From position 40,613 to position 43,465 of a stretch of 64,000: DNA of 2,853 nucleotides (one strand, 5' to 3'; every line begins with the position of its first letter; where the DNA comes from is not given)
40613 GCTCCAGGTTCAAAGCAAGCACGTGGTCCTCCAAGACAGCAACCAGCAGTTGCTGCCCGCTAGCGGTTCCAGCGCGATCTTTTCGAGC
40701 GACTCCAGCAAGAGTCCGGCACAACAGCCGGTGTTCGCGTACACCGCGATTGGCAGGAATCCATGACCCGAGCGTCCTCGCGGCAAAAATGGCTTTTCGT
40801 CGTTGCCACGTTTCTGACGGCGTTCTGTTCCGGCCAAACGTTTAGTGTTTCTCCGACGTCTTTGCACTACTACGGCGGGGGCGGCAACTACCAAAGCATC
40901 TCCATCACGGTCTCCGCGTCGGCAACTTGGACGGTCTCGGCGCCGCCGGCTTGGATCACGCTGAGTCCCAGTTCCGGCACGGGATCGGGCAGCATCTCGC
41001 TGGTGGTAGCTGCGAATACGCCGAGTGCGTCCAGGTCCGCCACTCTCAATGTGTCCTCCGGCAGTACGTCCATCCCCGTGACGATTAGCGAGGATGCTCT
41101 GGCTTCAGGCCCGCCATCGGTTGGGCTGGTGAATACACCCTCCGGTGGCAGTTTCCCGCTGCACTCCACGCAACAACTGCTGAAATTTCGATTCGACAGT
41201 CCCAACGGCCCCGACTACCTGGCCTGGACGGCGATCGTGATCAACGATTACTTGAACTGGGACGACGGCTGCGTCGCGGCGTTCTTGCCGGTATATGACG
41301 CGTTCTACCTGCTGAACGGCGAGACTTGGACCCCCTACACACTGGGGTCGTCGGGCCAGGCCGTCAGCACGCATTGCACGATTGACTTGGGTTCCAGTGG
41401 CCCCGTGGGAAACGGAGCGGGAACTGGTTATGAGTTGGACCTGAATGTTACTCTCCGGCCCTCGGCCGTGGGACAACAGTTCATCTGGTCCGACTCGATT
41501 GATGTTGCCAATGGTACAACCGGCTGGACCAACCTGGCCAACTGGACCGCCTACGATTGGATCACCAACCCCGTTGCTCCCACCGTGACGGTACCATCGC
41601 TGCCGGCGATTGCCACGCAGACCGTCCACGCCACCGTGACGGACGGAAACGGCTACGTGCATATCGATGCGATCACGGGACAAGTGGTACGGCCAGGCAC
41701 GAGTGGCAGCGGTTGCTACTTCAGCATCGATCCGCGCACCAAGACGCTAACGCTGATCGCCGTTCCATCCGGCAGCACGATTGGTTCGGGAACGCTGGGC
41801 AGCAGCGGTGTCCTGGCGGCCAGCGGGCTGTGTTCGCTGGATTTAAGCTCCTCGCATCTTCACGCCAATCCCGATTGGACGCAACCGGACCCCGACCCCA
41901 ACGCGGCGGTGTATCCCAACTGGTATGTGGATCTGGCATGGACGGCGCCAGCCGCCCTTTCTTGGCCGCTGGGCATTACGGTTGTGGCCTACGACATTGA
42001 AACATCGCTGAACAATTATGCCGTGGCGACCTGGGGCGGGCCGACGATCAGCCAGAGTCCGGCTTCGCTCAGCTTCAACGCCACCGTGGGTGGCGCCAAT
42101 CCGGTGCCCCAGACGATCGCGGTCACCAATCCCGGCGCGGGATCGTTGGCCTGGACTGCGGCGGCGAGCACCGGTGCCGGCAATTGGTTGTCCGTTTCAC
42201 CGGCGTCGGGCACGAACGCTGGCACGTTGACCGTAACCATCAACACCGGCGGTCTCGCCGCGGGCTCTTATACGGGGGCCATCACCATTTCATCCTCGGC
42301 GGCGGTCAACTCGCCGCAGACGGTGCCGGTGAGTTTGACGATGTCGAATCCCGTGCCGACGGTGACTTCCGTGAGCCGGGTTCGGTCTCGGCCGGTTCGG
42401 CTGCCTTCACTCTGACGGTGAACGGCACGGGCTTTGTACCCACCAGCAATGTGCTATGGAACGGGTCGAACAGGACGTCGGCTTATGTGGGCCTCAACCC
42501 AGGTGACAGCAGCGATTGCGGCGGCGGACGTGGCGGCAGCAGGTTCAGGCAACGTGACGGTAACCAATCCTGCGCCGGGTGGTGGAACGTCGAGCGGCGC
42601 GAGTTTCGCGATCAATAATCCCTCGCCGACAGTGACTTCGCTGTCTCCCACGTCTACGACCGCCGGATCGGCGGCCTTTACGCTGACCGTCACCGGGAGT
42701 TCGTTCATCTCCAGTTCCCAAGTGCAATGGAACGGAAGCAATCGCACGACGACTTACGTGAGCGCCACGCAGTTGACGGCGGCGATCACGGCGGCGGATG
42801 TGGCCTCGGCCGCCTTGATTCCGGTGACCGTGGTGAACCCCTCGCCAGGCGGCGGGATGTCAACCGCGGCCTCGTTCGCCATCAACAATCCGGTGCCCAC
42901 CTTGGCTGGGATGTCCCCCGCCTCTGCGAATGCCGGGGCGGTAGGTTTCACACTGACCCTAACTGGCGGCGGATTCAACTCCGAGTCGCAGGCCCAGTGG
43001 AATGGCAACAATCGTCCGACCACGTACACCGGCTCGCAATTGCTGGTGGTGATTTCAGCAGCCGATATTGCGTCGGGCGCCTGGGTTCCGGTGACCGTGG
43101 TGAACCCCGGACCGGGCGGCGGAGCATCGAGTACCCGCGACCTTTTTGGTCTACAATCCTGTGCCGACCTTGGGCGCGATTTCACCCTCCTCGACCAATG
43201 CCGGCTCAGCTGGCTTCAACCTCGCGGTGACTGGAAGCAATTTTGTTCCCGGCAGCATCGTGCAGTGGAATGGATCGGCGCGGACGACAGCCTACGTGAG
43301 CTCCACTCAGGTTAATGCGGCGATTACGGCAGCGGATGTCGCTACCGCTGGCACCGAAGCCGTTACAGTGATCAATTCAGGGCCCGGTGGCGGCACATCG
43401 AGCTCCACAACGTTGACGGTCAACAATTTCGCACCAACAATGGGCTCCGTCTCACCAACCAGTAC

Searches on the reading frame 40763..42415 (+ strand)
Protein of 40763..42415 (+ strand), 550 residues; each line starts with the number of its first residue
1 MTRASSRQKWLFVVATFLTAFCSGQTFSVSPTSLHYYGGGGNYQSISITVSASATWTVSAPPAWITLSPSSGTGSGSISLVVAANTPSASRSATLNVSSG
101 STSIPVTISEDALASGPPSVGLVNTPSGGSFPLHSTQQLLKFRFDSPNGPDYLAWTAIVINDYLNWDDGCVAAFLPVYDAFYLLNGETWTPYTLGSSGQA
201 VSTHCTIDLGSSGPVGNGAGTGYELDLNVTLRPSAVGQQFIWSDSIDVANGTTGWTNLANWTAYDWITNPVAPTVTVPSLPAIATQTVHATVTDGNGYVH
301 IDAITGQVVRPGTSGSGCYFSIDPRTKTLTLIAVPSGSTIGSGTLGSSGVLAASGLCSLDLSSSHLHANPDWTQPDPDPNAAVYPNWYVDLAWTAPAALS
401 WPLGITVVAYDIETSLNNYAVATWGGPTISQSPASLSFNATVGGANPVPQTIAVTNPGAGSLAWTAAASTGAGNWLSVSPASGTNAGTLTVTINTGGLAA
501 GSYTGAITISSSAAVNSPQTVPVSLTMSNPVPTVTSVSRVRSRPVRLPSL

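Call 71: search_protein_families(library=pfam, proteins=[window:40763-42415:+], max_evalue=0.0001)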
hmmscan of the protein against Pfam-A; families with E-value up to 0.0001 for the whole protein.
window:40763-42415:+ (550 aa): 2 families
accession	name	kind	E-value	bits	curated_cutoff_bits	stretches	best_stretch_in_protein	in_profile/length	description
PF19190.6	BACON_2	-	1.1e-19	70.6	25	2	27-104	2-85/94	Viral BACON domain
PF13004.13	BACON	-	3.2e-10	40.3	25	1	55-108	2-58/61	Putative binding domain, N-terminal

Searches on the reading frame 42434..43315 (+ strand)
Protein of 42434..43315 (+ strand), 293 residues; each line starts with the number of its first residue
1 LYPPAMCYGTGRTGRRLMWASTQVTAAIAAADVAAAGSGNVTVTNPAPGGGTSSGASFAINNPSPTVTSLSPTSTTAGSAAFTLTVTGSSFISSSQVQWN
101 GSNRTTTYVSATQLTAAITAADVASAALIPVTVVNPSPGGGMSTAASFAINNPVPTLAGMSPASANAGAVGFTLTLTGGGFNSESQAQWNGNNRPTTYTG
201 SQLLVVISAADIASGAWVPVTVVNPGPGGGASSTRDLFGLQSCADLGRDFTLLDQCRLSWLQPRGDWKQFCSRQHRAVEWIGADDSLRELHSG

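Call 71: search_protein_families(library=pfam, proteins=[window:42434-43315:+], max_evalue=0.0001)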
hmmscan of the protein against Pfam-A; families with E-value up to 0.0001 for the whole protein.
window:42434-43315:+ (293 aa): 1 family
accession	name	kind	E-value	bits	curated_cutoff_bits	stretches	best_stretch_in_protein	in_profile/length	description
PF01833.30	TIG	-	7e-15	55.2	20.9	2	65-148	1-82/84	IPT/TIG domain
